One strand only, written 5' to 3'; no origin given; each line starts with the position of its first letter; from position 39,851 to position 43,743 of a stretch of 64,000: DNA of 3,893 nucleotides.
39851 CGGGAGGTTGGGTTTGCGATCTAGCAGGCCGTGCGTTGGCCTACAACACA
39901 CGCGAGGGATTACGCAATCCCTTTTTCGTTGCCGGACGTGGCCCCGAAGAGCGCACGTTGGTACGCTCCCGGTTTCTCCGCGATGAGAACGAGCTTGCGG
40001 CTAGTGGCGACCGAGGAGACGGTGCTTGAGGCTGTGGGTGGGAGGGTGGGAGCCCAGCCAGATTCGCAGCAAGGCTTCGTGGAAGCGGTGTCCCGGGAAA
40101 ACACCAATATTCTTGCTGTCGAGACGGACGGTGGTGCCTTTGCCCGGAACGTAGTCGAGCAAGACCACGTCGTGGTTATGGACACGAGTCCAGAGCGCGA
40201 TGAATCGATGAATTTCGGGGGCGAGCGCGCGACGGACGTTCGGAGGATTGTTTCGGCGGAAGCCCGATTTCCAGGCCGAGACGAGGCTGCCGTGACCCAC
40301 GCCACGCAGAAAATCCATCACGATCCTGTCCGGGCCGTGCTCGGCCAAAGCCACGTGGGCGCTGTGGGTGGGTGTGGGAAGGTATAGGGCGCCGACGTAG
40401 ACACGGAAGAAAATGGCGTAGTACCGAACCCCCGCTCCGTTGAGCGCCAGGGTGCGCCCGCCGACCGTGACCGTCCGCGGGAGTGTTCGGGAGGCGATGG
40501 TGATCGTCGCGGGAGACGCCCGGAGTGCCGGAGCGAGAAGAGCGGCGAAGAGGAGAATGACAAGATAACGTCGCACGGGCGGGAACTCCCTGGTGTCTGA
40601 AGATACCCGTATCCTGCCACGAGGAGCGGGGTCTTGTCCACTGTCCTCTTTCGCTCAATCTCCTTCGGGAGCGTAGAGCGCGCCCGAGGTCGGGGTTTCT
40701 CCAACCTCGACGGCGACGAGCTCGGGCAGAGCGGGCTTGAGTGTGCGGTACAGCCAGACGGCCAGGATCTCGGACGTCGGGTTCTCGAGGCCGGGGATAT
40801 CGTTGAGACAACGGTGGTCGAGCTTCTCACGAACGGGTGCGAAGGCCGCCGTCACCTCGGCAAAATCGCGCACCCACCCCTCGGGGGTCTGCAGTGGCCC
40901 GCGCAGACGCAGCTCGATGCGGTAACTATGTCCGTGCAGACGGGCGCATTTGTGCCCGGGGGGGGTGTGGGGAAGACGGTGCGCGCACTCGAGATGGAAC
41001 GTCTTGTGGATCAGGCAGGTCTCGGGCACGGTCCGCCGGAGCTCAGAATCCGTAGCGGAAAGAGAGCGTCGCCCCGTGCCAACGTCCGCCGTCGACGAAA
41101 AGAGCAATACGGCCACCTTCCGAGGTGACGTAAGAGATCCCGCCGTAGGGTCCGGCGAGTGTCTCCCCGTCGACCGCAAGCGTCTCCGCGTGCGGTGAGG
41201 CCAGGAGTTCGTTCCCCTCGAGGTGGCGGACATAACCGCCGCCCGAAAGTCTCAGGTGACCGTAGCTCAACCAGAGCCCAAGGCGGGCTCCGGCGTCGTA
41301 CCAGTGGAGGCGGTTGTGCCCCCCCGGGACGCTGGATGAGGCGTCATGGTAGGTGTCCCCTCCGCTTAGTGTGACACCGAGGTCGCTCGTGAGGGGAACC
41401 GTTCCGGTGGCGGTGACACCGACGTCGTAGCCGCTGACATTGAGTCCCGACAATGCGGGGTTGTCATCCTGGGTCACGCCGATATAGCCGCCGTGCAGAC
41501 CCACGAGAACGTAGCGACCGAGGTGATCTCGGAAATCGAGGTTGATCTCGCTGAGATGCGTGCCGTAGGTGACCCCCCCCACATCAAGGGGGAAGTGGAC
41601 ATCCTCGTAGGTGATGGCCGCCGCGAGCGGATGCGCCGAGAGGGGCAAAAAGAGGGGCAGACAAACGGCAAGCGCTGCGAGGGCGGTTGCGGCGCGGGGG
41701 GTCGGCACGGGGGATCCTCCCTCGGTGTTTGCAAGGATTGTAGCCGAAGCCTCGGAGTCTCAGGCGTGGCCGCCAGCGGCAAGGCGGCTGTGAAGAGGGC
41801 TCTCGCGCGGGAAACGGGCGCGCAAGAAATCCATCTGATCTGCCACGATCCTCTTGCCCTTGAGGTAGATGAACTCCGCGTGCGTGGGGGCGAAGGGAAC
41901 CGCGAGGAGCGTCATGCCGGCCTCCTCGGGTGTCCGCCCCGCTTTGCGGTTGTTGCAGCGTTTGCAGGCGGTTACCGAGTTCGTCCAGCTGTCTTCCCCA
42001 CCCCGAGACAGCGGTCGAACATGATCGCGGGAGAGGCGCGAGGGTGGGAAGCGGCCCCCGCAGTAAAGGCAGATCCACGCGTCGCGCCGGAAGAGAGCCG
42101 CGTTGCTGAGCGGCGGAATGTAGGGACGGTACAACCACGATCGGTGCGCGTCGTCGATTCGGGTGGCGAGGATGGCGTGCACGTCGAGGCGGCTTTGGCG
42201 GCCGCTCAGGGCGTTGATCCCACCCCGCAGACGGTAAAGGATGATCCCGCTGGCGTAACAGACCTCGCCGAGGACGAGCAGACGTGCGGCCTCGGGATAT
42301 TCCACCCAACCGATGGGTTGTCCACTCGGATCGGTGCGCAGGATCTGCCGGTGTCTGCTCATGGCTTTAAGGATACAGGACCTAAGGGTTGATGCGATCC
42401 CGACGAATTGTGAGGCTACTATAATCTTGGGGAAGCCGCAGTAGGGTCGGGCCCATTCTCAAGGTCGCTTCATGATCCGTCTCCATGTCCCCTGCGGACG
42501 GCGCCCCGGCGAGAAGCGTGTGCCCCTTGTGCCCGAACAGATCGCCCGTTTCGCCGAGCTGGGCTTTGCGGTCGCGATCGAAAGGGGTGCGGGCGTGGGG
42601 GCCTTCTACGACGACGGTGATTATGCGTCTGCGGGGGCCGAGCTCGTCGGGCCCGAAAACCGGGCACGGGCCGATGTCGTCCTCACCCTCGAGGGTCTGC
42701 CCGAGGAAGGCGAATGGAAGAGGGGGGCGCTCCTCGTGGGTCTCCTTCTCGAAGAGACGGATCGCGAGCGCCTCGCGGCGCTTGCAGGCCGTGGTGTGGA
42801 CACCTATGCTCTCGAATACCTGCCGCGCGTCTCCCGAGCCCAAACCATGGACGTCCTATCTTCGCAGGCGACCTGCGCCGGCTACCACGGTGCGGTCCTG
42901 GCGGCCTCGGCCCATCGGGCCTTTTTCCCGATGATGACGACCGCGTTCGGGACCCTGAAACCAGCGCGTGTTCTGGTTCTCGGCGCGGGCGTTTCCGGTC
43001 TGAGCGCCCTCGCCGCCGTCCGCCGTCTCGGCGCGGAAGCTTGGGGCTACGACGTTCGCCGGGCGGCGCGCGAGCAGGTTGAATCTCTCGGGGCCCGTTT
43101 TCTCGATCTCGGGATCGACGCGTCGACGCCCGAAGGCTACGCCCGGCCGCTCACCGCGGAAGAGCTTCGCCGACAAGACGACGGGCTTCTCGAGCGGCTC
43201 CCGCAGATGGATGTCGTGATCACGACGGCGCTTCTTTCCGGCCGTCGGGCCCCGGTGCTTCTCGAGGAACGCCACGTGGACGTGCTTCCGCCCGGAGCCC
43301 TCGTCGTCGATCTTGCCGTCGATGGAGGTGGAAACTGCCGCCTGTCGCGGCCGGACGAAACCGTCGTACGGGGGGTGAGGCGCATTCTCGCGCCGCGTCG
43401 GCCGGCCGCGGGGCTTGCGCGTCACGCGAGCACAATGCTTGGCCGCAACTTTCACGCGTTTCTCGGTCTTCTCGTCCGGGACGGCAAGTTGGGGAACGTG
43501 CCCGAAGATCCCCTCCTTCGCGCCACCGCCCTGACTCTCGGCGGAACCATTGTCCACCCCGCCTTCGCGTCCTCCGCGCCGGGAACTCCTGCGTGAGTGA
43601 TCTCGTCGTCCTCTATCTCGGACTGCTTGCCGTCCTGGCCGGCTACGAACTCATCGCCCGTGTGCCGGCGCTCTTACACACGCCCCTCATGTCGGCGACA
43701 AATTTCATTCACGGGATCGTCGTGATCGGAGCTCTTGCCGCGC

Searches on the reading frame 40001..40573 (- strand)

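Call 71: search_protein_families(library=pfam, proteins=[window:40001-40573:-], max_evalue=0.0001)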
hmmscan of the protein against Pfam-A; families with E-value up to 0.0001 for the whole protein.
window:40001-40573:- (190 aa): 1 family
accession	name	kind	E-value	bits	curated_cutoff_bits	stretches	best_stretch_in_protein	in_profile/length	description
PF16036.10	Chalcone_3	-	3.2e-41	141.6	27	1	26-188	4-165/165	Chalcone isomerase-like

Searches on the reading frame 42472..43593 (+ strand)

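Call 17: search_protein_families(library=pfam, proteins=[window:42472-43593:+], max_evalue=0.00001)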
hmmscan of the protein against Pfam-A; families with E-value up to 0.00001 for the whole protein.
window:42472-43593:+ (374 aa): 2 families
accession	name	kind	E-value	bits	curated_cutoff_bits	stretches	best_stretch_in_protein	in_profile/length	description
PF01262.27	AlaDh_PNT_C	-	3.6e-44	151.2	23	1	142-362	3-213/214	Alanine dehydrogenase/PNT, C-terminal domain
PF05222.21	AlaDh_PNT_N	-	2.9e-28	99.3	30.4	1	6-136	2-136/136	Alanine dehydrogenase/PNT, N-terminal domain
